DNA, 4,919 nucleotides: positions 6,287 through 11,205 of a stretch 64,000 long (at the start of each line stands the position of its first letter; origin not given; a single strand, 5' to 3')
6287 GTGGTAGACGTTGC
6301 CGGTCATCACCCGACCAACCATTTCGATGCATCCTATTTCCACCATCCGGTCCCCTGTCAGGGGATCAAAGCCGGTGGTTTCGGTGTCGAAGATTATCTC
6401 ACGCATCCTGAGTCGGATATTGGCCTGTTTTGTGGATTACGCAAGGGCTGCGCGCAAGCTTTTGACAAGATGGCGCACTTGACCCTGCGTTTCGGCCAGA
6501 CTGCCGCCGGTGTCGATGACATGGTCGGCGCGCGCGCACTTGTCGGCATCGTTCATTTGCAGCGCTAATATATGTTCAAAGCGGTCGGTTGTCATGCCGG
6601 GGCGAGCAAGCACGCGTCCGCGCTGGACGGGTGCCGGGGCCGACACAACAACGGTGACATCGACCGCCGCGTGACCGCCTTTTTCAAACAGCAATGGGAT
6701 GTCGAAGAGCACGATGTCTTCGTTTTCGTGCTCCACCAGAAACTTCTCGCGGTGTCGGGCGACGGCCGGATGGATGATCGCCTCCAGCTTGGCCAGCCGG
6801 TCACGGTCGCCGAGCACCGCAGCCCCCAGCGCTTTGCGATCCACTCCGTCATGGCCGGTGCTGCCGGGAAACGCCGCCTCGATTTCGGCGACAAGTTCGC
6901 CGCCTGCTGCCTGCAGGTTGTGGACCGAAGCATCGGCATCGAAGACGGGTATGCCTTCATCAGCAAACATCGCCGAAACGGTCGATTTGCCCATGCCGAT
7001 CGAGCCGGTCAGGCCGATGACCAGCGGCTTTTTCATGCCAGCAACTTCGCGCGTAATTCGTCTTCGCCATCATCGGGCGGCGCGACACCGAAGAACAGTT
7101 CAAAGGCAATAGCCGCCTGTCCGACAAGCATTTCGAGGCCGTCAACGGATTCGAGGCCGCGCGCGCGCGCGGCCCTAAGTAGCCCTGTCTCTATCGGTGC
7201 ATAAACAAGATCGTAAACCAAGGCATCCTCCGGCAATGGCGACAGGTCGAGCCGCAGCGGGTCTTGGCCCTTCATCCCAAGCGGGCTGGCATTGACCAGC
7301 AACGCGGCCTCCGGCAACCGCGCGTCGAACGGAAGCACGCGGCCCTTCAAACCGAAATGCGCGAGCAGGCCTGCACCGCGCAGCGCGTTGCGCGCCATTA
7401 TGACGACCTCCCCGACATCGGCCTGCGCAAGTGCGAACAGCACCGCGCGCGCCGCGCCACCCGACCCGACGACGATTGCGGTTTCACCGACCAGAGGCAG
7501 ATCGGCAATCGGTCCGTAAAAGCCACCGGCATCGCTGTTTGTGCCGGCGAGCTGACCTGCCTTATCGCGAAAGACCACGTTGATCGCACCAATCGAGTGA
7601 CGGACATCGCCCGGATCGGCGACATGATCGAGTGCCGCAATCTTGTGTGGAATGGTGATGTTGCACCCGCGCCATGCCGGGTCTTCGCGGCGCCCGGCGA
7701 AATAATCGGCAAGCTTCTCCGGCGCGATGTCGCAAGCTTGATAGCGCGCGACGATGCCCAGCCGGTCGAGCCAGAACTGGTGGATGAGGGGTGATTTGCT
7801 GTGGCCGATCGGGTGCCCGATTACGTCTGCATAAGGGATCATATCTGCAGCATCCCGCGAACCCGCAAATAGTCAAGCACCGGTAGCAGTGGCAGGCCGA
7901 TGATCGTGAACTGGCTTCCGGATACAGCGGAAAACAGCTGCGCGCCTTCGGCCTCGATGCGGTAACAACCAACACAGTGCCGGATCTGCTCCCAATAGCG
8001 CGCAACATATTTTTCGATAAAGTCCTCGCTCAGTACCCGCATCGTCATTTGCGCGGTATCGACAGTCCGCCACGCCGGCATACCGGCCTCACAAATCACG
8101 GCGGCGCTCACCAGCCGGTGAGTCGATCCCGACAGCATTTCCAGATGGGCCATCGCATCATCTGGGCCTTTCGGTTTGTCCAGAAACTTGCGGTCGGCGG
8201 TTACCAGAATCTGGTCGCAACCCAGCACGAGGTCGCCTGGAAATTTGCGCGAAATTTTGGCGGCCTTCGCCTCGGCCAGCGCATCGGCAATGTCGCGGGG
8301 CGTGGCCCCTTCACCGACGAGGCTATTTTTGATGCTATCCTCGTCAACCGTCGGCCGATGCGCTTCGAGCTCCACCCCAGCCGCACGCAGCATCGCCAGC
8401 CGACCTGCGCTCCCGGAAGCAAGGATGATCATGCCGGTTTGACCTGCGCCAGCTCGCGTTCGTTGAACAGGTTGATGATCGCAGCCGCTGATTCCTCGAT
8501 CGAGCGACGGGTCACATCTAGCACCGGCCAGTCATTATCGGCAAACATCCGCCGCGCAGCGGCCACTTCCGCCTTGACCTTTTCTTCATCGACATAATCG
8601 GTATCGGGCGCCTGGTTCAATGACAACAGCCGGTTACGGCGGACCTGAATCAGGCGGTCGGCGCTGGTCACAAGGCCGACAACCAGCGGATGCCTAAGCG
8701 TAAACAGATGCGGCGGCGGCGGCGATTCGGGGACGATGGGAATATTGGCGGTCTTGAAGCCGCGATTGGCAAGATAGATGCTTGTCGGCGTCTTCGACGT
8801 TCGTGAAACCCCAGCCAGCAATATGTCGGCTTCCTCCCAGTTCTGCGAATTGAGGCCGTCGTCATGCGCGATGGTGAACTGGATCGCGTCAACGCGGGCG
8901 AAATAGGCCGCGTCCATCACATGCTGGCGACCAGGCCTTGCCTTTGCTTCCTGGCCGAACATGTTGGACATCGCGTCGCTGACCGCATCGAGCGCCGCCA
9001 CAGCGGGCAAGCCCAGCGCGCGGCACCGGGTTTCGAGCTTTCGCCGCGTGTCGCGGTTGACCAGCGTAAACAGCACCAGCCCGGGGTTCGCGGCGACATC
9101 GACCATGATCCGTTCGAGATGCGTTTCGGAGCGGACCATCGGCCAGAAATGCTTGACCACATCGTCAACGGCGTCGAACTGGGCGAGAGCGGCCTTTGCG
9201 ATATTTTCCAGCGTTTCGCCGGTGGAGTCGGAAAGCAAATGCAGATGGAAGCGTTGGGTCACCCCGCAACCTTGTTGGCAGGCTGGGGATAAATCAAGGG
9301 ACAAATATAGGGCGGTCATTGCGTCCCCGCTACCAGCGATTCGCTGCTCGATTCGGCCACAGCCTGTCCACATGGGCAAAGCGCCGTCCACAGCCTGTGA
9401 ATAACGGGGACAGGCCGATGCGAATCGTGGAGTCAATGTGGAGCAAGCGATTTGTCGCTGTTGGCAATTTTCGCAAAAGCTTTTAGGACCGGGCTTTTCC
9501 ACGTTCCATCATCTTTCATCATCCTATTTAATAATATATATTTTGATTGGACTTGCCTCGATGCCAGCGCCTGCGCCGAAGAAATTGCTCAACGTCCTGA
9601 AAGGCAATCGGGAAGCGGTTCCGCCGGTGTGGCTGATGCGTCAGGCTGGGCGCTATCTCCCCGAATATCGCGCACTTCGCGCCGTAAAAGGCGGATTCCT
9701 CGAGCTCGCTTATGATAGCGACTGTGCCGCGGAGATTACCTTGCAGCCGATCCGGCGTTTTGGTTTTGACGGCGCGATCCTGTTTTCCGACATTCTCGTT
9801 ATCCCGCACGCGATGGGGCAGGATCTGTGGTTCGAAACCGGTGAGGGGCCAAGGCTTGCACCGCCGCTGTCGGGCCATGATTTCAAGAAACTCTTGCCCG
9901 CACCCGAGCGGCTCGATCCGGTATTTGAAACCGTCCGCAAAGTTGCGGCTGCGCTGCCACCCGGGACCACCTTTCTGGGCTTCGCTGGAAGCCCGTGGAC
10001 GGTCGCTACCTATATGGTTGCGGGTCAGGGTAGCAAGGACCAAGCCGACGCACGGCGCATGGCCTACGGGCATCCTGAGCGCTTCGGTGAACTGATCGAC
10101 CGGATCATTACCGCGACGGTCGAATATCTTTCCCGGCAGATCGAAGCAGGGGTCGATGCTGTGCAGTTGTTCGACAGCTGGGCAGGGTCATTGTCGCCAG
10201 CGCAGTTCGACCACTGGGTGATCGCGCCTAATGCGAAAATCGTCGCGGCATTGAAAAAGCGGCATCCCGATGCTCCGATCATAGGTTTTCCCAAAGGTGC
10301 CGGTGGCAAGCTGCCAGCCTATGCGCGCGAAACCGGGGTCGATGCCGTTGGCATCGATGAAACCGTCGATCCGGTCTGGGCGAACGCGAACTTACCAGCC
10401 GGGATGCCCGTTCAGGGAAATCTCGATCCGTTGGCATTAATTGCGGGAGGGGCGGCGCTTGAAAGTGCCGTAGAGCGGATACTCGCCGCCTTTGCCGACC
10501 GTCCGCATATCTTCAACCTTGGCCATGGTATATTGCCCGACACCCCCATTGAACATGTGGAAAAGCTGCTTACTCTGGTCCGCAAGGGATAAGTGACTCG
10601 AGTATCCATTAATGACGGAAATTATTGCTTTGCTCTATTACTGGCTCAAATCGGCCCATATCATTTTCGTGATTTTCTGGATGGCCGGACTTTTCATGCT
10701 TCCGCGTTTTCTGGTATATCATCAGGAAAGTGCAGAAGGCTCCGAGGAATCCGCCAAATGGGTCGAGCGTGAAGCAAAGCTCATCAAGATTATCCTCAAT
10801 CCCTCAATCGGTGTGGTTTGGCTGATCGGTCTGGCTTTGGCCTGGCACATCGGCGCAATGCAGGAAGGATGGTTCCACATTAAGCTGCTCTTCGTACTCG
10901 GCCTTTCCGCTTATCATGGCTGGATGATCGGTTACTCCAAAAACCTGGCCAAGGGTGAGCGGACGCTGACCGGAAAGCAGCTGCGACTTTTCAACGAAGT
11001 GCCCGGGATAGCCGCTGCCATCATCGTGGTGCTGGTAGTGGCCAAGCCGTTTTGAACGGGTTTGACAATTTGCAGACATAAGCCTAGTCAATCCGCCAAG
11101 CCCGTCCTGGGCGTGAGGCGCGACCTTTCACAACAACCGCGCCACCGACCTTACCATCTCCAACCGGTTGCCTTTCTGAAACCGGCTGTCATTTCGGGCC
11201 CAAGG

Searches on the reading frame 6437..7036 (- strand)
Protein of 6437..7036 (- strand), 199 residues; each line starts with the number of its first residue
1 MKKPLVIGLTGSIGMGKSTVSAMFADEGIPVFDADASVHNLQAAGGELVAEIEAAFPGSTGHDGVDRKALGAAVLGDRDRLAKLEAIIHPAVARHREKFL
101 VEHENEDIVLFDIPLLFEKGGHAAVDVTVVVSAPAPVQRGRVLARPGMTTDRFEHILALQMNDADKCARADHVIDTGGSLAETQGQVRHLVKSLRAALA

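Call 10: search_protein_families(library=pfam, proteins=[window:6437-7036:-], max_evalue=0.001)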
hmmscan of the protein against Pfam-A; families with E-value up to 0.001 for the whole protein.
window:6437-7036:- (199 aa): 1 family
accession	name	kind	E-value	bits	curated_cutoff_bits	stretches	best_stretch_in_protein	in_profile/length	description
PF01121.26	CoaE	-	6e-41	140.5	27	1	5-181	1-179/180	Dephospho-CoA kinase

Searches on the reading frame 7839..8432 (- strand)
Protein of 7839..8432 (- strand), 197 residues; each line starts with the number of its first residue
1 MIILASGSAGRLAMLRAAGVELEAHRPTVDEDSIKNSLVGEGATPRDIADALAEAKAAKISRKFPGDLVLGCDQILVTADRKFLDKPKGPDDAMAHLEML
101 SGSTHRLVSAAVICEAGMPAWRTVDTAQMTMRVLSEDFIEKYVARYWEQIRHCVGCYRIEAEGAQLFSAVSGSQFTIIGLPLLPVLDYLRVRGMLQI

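Call 10: search_protein_families(library=pfam, proteins=[window:7839-8432:-], max_evalue=0.001)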
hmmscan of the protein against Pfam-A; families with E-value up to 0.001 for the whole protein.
window:7839-8432:- (197 aa): 1 family
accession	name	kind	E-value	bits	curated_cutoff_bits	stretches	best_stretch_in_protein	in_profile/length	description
PF02545.19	Maf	-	5.4e-43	147.3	27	1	2-190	2-185/187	Maf-like protein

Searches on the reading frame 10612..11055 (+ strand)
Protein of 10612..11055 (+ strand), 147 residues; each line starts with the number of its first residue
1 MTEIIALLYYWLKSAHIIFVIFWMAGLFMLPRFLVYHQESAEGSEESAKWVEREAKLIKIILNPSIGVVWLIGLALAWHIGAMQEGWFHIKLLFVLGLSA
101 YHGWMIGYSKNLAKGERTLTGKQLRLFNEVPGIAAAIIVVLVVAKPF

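Call 64: search_protein_families(library=pfam, proteins=[window:10612-11055:+], max_evalue=0.001)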
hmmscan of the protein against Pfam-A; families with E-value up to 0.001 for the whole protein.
window:10612-11055:+ (147 aa): 1 family
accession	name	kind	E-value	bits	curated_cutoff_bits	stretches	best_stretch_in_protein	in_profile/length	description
PF03653.18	UPF0093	-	1.3e-48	165.4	34.2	1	8-147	4-146/146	Uncharacterised protein family (UPF0093)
